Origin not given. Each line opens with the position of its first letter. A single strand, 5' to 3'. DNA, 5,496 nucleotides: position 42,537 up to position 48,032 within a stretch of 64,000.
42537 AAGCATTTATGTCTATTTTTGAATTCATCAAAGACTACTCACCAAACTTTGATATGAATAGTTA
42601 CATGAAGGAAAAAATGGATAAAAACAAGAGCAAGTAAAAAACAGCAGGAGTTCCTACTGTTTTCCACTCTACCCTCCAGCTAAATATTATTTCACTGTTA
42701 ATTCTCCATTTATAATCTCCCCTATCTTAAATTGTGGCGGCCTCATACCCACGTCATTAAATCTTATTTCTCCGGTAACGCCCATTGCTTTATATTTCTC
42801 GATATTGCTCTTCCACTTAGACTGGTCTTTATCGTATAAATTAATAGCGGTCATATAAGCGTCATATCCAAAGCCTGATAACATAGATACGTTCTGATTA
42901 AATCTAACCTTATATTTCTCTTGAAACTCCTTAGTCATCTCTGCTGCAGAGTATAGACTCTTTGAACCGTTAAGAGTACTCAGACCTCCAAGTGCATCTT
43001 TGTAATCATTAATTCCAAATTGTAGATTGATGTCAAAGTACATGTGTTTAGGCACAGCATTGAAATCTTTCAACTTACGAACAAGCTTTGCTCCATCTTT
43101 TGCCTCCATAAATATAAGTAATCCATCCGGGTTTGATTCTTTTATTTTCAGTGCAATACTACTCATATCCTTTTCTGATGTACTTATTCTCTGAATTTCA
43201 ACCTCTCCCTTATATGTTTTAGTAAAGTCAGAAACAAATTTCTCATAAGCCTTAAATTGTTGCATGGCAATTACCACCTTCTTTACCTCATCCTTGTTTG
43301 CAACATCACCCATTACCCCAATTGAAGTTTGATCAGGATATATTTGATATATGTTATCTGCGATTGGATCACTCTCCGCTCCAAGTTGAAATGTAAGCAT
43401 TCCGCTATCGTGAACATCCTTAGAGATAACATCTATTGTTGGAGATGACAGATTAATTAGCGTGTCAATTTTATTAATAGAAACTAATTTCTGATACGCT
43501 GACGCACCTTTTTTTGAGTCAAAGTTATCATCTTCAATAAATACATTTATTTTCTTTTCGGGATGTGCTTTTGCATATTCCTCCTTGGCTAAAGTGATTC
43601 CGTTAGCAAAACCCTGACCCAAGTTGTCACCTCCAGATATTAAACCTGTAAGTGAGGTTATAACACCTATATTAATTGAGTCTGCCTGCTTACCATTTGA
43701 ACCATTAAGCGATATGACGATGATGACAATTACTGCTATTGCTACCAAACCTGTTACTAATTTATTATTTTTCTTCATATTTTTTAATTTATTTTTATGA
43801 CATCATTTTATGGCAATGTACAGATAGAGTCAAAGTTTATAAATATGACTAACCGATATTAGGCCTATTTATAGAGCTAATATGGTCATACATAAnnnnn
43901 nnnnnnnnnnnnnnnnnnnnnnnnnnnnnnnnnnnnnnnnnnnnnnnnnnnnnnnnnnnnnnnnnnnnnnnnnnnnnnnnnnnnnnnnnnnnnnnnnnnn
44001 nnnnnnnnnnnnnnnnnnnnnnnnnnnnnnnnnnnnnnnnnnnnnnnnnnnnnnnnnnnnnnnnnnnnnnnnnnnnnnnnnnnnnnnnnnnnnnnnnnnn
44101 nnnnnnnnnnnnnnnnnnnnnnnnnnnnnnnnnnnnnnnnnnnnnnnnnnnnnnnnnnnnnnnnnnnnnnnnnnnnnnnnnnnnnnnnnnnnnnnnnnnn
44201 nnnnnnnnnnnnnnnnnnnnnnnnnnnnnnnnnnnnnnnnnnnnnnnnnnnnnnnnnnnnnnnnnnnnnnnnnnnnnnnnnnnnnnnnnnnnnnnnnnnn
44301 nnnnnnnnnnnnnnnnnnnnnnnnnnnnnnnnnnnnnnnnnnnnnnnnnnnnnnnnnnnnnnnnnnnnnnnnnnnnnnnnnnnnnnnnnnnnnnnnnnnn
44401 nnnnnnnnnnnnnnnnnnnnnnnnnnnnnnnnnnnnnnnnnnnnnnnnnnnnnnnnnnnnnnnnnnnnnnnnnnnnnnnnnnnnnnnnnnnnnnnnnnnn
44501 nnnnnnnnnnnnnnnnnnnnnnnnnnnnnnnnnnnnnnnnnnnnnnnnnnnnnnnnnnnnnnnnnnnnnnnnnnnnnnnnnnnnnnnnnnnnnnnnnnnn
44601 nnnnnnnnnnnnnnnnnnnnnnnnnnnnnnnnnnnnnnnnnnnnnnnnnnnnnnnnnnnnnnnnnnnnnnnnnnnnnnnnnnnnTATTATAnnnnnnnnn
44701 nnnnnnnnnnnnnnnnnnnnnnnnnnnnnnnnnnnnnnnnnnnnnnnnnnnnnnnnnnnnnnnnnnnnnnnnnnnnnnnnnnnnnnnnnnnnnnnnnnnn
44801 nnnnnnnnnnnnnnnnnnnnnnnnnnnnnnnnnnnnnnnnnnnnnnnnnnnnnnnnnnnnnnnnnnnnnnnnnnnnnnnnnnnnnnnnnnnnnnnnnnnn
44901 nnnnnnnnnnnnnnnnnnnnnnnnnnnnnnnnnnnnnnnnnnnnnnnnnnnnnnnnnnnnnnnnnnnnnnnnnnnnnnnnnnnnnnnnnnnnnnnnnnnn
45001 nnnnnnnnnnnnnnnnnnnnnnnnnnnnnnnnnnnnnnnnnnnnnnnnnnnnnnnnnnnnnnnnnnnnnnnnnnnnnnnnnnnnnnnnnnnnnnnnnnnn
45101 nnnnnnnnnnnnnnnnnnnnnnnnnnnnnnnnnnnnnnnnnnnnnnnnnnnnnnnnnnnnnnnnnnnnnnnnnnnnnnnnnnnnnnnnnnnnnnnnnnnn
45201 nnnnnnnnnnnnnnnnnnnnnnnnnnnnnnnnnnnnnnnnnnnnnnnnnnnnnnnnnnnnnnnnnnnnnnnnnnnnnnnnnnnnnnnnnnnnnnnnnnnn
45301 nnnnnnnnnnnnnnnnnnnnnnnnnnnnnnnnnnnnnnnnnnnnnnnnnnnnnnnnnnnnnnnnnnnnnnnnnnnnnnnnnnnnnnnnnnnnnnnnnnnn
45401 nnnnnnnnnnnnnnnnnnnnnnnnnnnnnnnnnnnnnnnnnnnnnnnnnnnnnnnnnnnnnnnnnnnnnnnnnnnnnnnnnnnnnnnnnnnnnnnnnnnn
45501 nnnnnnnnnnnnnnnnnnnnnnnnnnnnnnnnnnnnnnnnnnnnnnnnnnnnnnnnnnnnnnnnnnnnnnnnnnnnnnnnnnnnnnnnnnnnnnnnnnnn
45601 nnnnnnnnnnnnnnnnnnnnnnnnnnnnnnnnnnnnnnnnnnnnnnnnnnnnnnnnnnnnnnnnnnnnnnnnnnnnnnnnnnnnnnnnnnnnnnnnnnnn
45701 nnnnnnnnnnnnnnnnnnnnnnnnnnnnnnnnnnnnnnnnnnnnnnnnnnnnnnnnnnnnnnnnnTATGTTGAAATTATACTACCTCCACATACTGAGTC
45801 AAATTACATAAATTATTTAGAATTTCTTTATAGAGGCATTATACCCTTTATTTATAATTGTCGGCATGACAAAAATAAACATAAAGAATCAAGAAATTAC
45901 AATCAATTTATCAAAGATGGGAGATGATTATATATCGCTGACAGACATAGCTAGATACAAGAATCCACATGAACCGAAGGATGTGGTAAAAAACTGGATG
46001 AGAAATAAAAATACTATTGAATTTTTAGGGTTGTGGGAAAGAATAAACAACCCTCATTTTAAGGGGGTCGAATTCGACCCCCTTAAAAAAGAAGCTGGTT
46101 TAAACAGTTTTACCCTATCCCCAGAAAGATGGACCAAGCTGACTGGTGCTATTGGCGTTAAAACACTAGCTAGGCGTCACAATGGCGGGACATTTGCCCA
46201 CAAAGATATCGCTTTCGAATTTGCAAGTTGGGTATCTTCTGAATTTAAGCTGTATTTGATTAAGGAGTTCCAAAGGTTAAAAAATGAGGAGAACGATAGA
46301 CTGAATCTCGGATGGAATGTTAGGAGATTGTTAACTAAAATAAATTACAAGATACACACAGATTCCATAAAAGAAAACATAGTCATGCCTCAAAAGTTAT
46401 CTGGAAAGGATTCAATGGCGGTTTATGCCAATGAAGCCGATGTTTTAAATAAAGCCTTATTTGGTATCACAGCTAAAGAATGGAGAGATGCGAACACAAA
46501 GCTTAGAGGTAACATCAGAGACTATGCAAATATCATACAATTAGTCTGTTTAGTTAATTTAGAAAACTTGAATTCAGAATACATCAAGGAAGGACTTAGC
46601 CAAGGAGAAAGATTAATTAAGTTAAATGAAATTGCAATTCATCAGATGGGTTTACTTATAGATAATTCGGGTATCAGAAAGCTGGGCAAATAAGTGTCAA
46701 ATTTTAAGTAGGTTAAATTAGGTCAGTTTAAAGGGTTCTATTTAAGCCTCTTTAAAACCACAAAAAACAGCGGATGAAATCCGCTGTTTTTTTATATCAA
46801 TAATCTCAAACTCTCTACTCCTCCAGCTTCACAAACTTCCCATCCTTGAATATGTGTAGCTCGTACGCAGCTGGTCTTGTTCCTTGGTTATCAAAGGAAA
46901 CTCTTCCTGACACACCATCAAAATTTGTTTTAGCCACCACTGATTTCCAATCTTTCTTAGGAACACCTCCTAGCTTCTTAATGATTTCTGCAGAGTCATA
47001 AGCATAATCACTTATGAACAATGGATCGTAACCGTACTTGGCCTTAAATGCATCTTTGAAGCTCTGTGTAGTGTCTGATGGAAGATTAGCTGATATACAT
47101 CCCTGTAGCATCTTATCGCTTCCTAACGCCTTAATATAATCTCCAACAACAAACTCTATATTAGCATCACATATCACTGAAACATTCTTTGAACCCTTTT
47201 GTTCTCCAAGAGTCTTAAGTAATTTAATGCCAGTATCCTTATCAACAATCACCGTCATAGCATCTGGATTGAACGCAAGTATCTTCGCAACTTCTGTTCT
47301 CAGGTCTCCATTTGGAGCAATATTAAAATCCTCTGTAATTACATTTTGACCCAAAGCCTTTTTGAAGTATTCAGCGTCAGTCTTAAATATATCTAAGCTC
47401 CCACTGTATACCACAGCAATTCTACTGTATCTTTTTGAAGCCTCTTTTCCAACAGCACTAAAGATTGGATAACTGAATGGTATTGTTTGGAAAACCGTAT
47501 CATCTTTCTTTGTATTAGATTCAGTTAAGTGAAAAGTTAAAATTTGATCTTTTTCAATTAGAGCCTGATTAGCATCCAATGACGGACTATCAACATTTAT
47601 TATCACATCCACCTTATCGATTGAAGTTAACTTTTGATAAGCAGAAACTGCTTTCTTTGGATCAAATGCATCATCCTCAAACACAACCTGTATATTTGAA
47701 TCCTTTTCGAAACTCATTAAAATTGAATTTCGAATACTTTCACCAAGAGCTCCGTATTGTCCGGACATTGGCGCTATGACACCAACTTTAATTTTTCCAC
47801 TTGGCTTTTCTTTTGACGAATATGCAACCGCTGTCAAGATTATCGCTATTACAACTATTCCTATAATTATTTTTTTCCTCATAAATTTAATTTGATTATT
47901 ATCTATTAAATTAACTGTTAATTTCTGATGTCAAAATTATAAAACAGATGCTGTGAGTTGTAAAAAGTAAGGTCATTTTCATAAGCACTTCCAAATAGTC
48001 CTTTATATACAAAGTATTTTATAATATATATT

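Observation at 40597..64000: Iterated array of divergently paired LivK-like SBP and TrmB-family regulator genes (at least 10 SBPs and 8 regulators in 23 kb)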

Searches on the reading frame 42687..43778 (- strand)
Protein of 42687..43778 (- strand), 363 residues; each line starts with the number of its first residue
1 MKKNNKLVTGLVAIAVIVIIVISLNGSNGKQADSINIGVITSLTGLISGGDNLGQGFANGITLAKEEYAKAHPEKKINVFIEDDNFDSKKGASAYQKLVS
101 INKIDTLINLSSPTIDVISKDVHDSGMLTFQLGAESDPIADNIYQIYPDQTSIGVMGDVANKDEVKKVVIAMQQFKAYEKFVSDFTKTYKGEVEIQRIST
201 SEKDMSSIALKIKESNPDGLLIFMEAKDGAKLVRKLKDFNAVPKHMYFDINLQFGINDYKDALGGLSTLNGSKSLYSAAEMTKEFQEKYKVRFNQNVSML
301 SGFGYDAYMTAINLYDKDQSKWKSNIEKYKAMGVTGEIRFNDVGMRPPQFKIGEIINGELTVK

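Call 6: search_protein_families(library=pfam, proteins=[window:42687-43778:-], max_evalue=0.01)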
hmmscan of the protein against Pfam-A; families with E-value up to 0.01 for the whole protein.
window:42687-43778:- (363 aa): 2 families
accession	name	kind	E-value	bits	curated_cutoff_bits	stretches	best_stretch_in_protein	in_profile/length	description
PF13458.12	Peripla_BP_6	-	6.1e-27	95.6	31.7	1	34-314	1-292/343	Periplasmic binding protein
PF01094.35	ANF_receptor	-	0.00077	19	25.4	1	143-352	96-347/353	Receptor family ligand binding region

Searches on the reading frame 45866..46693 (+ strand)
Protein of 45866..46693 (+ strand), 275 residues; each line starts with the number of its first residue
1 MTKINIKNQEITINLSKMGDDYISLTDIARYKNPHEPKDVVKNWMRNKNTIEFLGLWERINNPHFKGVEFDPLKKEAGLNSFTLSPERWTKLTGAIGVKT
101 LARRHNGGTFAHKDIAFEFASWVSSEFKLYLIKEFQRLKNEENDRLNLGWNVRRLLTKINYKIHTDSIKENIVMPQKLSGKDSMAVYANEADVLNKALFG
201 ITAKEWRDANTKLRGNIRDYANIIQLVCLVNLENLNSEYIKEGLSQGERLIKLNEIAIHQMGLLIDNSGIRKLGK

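Call 5: search_protein_families(library=pfam, proteins=[window:45866-46693:+], max_evalue=0.01)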
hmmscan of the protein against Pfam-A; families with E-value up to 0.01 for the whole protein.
window:45866-46693:+ (275 aa): 1 family
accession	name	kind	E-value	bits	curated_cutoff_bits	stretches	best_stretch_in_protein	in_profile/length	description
PF04383.19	KilA-N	-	1.8e-20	73.2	23.8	1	6-140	3-106/107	KilA-N domain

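Call 59: search_protein_families(library=padloc, proteins=[window:45866-46693:+], max_evalue=0.01)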
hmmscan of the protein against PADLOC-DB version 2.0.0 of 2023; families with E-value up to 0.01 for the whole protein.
window:45866-46693:+ (275 aa): 1 family
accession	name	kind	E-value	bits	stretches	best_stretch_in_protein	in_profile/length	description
PDLC04962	PDC-S22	-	7.2e-121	400.6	1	3-273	6-273/281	-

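Call 60: search_protein_families(library=phrogs, proteins=[window:45866-46693:+], max_evalue=0.01)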
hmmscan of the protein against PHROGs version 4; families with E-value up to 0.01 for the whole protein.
window:45866-46693:+ (275 aa): 5 families
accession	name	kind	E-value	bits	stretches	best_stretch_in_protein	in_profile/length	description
phrog_2657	-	transcription regulation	5.1e-52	177.6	1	1-270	3-236/243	transcriptional regulator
phrog_32500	-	unknown function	1.6e-15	57.8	1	16-74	17-73/76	-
phrog_129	-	transcription regulation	2.6e-13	51.4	1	1-144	3-114/273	transcriptional regulator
phrog_2812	-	unknown function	1.1e-09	39.2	1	16-144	13-110/288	-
phrog_10441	-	unknown function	0.0043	18.4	0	98-147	7-56/126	-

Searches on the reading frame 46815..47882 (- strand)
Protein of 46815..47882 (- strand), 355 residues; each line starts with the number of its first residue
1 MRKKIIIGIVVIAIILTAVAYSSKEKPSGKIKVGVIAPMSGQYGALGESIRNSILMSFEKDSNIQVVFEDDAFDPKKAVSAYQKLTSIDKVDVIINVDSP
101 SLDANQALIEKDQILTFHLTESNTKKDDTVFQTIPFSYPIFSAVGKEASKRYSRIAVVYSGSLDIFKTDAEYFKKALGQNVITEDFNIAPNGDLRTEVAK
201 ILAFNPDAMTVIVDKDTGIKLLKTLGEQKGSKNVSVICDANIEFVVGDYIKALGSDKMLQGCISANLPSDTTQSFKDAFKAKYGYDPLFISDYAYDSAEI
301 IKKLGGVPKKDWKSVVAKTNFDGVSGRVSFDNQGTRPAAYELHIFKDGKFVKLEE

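Call 6: search_protein_families(library=pfam, proteins=[window:46815-47882:-], max_evalue=0.01)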
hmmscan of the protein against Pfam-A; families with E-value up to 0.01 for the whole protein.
window:46815-47882:- (355 aa): 3 families
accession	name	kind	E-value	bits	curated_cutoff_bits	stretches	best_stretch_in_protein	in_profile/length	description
PF13458.12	Peripla_BP_6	-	6.7e-30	105.3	31.7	1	30-333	1-325/343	Periplasmic binding protein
PF01094.35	ANF_receptor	-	3.8e-05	23.4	25.4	1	61-342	22-347/353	Receptor family ligand binding region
PF13433.12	Peripla_BP_5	-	0.005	16.4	27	0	31-288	1-272/363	Periplasmic binding protein domain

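Call 35: search_solved_structures(query=window:46815-47882:-, max_evalue=0.001)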
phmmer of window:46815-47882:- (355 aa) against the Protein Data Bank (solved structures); distinct sequences matched with E-value up to 0.001: 13.
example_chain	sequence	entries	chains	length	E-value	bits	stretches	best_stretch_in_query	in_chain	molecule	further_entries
4ey3_A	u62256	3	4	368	5.8e-11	45.4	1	31-346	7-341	Twin-arginine translocation pathway signal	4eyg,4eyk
3tx6_A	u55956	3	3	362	8.9e-08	34.9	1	28-251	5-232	Putative branched-chain amino acid transport system substrate-binding protein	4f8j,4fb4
4jb0_A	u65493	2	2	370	1.3e-07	34.4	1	29-251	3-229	branched-chain amino acid transport system substrate-binding protein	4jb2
3uk0_A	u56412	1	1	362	3.4e-07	33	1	28-233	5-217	Extracellular ligand-binding receptor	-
3ukj_A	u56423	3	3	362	4.2e-07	32.7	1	28-233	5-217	Extracellular ligand-binding receptor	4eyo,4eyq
7ylt_B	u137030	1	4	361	1.2e-06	31.2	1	31-216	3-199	Putative ABC transporter, substrate-binding protein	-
3sg0_A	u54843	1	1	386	1.3e-06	31.1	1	22-301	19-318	Extracellular ligand-binding receptor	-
8tg1_A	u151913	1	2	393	1.3e-06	31.1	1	21-290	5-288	Extracellular ligand-binding receptor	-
4evq_A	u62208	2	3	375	3.5e-06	29.7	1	28-349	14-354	Putative ABC transporter subunit, substrate-binding component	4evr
4dqd_A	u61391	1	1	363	4.5e-06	29.3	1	29-301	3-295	Extracellular ligand-binding receptor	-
4gnr_A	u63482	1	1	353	7.1e-06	28.7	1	63-348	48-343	ABC transporter substrate-binding protein-branched chain amino acid transport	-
3td9_A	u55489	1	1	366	1e-05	28.2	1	31-349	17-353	Branched chain amino acid ABC transporter, periplasmic amino acid-binding protein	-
5ere_A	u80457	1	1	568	7e-05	25.4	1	32-340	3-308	Extracellular ligand-binding receptor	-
